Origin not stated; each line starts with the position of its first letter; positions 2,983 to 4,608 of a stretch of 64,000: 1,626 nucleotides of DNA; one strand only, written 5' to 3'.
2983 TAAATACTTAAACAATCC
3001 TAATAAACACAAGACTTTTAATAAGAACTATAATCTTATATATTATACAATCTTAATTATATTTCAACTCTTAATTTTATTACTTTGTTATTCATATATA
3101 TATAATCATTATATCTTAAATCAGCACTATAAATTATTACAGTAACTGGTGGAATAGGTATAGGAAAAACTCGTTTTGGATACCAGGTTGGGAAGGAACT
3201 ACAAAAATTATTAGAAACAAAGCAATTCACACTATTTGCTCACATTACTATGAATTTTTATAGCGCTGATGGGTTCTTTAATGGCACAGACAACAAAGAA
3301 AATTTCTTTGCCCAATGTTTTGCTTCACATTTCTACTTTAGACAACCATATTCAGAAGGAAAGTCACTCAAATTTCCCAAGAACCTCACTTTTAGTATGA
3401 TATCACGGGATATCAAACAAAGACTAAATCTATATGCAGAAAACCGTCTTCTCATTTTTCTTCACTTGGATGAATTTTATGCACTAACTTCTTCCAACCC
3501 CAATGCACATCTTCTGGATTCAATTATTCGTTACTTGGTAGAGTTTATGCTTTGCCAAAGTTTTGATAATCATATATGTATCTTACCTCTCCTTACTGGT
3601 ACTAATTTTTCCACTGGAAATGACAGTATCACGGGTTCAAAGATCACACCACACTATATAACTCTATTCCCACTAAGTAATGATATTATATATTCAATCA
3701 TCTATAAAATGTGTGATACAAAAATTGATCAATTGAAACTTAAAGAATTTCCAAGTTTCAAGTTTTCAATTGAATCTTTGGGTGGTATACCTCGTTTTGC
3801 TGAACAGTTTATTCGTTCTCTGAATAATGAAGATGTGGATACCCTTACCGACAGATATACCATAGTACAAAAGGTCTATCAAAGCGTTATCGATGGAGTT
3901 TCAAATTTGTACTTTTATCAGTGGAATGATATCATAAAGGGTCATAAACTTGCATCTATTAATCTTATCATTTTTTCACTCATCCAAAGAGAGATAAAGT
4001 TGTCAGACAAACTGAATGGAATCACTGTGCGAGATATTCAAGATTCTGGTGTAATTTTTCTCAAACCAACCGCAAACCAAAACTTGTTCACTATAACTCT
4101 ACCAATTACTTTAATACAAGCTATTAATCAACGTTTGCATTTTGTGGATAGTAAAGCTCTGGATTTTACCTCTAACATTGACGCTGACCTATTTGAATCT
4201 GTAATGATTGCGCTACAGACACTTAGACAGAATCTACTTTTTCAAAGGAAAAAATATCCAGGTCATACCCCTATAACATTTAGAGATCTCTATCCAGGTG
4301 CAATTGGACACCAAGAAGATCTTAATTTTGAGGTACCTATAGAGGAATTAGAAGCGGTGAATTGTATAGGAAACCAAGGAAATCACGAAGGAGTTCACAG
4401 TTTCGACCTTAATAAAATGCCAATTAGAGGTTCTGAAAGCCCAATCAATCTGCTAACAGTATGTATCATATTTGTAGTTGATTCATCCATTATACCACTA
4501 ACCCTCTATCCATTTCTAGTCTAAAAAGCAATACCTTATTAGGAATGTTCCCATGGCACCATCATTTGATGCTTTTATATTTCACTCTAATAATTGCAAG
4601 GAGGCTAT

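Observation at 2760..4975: GC-elevated STAND/NB-ARC-like P-loop NTPase directly downstream of a retrotransposon, with an in-frame stop 4 codons upstream of its Walker A motif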

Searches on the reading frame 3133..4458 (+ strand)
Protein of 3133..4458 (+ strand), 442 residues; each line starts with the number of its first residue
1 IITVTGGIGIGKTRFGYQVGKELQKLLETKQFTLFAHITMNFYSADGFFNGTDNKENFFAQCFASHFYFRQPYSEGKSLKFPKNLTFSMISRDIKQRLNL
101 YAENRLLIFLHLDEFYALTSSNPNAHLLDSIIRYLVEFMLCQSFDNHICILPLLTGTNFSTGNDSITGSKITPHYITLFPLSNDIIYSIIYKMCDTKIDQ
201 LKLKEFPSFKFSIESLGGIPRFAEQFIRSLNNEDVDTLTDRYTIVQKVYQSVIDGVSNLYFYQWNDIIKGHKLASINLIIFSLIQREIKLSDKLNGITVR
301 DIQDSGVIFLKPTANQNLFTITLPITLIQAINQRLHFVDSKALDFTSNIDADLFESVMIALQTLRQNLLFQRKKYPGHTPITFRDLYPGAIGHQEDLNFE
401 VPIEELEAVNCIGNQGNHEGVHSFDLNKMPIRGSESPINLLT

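Call 27: find_homologous_proteins(query=A2, max_evalue=0.01)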
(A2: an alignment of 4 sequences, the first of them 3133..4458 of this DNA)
Query A2 (4 sequences) (442 aa, profile of the alignment): 2 proteins with E <= 0.01 among 8000 candidates.
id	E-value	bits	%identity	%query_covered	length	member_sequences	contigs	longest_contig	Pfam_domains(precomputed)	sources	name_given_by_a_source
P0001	3.2e-262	889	100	91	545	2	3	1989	-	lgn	-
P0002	2.4e-253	860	25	100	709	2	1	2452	-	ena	-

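Call 34: search_protein_representatives(alignment_id=A2)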
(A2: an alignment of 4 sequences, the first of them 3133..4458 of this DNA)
Query: 4 sequences, 554 profile positions. Proteins with E-value up to 0.001 (for the whole library): 265; up to 1e-10: 114; up to 1e-30: 40. The best 150 are listed.
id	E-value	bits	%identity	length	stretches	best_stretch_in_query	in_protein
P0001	1.0e-262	889.1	-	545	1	14-554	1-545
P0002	7.7e-254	859.8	-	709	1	2-554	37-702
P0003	7.3e-228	774.1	-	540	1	1-509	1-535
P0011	1.0e-80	288.4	-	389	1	238-542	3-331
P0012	7.2e-75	269.0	-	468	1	87-536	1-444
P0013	2.5e-73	264.0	-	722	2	269-542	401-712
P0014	2.9e-70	253.9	-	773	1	63-541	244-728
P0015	1.6e-68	248.1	-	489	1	10-425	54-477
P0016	3.8e-68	246.8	-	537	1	9-416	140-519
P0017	1.6e-63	231.6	-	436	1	10-386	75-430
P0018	1.4e-60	221.8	-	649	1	12-541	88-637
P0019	6.0e-58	213.2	-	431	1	3-303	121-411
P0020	5.1e-57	210.1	-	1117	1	14-539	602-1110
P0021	4.8e-56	206.9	-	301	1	185-406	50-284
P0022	1.1e-54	202.4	-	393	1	3-315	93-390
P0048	2.6e-30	122.0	-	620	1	15-449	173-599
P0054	1.3e-22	96.6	-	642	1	10-516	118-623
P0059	4.2e-21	91.5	-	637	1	43-539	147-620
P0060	5.6e-21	91.1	-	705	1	10-394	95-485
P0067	3.6e-20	88.5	-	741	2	263-536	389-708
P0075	7.7e-18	80.8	-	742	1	11-448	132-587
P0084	3.5e-16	75.3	-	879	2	106-545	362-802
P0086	5.9e-16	74.6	-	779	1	42-530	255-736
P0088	9.6e-16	73.9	-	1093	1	16-399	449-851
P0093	1.1e-14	70.3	-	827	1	9-395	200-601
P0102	2.1e-13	66.2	-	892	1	11-396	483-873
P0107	1.4e-12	63.5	-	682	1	18-392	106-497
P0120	4.9e-11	58.3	-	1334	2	106-392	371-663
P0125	3.3e-10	55.6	-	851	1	36-540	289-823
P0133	9.0e-10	54.2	-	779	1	10-447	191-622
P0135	1.2e-09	53.7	-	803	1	11-537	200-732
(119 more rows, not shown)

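Call 35: search_protein_families(library=pfam, proteins=[P0013, P0014, P0018, P0020, P0048, P0054, P0059, P0067, P0084, P0088], max_evalue=0.01)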
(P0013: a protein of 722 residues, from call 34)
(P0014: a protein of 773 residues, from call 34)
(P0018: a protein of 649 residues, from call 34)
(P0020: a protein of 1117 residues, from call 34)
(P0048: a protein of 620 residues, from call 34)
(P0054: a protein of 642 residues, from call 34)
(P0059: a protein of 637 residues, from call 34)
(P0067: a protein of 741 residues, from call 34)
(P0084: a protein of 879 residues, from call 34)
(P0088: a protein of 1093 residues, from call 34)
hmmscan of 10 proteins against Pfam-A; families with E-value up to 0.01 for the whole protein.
P0013 (722 aa): 0 families

P0014 (773 aa): 0 families

P0018 (649 aa): 0 families

P0020 (1117 aa): 0 families

P0048 (620 aa): 2 families
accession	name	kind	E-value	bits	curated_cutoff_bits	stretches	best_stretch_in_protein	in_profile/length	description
PF00004.35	AAA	-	0.0067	17.3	21.2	0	140-286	1-110/131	ATPase family associated with various cellular activities (AAA)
PF01637.24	ATPase_2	-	0.0083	16.4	33.2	0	132-294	15-162/225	ATPase domain predominantly from Archaea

P0054 (642 aa): 1 family
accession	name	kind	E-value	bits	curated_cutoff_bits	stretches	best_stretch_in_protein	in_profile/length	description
PF13401.12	AAA_22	-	0.006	17.3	27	0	51-217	7-105/130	AAA domain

P0059 (637 aa): 1 family
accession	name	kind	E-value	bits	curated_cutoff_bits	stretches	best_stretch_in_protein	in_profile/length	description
PF13401.12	AAA_22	-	0.0038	18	27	0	72-219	8-110/130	AAA domain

P0067 (741 aa): 0 families

P0084 (879 aa): 2 families
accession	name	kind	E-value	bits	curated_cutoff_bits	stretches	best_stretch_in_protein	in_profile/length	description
PF20147.5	Crinkler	-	3.2e-13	50.8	24.6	1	6-105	1-106/106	Crinkler effector protein N-terminal domain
PF13191.12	AAA_16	-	0.0085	17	32.6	0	188-253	21-85/167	AAA ATPase domain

P0088 (1093 aa): 1 family
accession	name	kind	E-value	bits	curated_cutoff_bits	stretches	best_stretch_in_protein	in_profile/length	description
PF14915.12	CCDC144C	-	0.0051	15.9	35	1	2-85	259-344/534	CCDC144C protein coiled-coil region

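Call 56: predict_structure(alignment_id=A4)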
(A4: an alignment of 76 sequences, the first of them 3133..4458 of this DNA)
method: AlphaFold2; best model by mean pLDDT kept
length: 442 residues; sequences in the alignment: 76
mean_pLDDT: 90.1   pTM: 0.87
mean pLDDT of the five models: 90.1, 89.9, 89.9, 89.0, 88.7
residues with pLDDT >= 90: 294; 70-90: 142; 50-70: 5; < 50: 1
segments of 3 or more residues with pLDDT < 50: none
pLDDT, mean of each block of 10 residues (from residue 1): 93 96 88 94 82 88 96 87 92 96 94 89 72 92 92 92 79 91 97 95 93 96 97 86 94 92 78 89 94 91 90 95 94 90 82 83 92 90 93 96 90 79 88 89 76
secondary structure, 60 per line:
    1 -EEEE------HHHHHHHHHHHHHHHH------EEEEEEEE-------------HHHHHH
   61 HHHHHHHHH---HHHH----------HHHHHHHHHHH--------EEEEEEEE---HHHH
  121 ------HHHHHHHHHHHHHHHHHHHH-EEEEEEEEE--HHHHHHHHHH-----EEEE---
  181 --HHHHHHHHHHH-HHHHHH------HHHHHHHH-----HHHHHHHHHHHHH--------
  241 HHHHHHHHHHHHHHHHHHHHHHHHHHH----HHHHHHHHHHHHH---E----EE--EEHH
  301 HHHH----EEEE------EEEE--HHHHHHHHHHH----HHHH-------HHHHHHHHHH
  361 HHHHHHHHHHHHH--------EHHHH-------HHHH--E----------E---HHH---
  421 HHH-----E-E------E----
elements in order: E2-5 H12-27 E34-41 H55-69 H73-76 H87-97 E106-113 H117-120 H127-146 E148-156 H159-168 E174-177 H183-193 H195-200 H207-214 H220-232 H241-267 H272-284 H299-304 E309-312 E319-322 H325-335 H340-343 H351-373 H383-386 H394-397

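Call 63: list_cluster_members(proteins=[P0011, P0012, P0013, P0014, P0015, P0016, P0017, P0018, P0020, P0084])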
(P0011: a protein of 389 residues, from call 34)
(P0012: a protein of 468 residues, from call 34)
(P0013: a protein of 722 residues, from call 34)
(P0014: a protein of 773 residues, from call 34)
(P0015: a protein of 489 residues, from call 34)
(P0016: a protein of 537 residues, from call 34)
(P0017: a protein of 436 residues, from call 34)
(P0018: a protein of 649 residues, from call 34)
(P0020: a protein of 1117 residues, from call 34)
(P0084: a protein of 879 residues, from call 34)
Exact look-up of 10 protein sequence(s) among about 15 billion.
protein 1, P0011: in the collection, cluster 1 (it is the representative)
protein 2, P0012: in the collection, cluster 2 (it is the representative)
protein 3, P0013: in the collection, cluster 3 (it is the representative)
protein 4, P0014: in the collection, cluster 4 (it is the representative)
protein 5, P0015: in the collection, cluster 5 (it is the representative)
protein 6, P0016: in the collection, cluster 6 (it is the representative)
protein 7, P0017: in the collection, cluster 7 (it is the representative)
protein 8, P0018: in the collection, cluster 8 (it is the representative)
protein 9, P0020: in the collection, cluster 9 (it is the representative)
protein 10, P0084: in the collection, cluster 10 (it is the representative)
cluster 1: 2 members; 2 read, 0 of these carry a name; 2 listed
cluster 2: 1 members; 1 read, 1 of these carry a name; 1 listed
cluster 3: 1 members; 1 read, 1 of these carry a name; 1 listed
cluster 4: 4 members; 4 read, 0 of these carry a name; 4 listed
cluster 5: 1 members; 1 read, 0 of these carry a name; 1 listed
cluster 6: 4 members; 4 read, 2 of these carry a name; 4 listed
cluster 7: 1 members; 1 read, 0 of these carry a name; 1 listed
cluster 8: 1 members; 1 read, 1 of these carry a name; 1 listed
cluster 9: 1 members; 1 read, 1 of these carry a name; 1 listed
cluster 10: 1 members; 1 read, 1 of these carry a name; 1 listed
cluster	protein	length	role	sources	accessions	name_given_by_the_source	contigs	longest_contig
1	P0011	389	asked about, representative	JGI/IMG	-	-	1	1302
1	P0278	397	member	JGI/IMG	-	-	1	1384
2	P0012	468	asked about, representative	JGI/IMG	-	hypothetical protein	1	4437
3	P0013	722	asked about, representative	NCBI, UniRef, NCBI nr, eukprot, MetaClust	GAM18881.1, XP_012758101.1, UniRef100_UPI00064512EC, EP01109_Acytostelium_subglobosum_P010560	hypothetical protein SAMD00019534_020560 [Acytostelium subglobosum LB1] | hypothetical protein n=1 Tax=Acytostelium subglobosum LB1 TaxID=1410327 ... | XP_012758101.1 hypothetical protein SAMD00019534_020560 [Acytostelium subglobosum LB1]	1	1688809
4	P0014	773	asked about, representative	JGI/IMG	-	-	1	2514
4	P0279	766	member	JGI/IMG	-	-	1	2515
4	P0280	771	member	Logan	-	-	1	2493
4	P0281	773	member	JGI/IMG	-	-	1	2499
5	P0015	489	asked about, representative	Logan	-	-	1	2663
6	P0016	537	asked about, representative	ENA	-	-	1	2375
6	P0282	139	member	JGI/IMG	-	hypothetical protein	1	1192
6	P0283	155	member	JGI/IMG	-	hypothetical protein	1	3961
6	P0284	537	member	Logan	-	-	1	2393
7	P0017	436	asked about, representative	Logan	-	-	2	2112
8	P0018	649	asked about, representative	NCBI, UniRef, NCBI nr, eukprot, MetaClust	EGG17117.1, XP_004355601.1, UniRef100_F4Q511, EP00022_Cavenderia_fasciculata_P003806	hypothetical protein DFA_08099 [Cavenderia fasciculata] | Uncharacterized protein n=1 Tax=Cavenderia fasciculata TaxID=261658 RepID=F4Q511_CACFS | uncharacterized protein DFA_08099 [Cavenderia fasciculata]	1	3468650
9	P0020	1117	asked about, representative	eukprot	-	gene2649-3289_t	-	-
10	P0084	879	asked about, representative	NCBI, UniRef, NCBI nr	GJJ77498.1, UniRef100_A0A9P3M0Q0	hypothetical protein EMPS_09857 [Entomortierella parvispora] | Crinkler effector protein N-terminal domain-containing protein n=1 Tax=Entomortierella ...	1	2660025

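Call 76: search_protein_families(library=pfam, proteins=[P0060, P0075, P0093, P0102, P0107, P0133, P0135, P0086, P0120, P0125], max_evalue=0.001)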
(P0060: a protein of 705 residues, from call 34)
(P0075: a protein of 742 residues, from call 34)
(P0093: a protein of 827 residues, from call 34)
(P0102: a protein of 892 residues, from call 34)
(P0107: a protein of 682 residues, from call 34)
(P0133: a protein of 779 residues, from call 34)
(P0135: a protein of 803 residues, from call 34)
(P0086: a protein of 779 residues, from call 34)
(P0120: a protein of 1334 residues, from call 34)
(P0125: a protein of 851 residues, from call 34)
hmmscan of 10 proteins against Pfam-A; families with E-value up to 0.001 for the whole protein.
P0060 (705 aa): 1 family
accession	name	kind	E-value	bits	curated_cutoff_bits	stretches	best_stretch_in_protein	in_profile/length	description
PF13401.12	AAA_22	-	0.00085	20.1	27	0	56-224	7-123/130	AAA domain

P0075 (742 aa): 0 families

P0093 (827 aa): 1 family
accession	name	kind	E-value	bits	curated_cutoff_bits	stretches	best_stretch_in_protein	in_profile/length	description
PF20147.5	Crinkler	-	2.7e-15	57.5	24.6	1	10-108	5-106/106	Crinkler effector protein N-terminal domain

P0102 (892 aa): 0 families

P0107 (682 aa): 0 families

P0133 (779 aa): 0 families

P0135 (803 aa): 0 families

P0086 (779 aa): 1 family
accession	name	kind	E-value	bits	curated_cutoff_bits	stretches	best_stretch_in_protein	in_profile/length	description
PF02198.23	SAM_PNT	-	1e-06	29.1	24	1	43-97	10-64/83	Sterile alpha motif (SAM)/Pointed domain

P0120 (1334 aa): 1 family
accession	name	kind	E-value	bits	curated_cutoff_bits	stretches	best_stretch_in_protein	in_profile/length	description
PF20147.5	Crinkler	-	1e-22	81.3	24.6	1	107-208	1-106/106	Crinkler effector protein N-terminal domain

P0125 (851 aa): 0 families
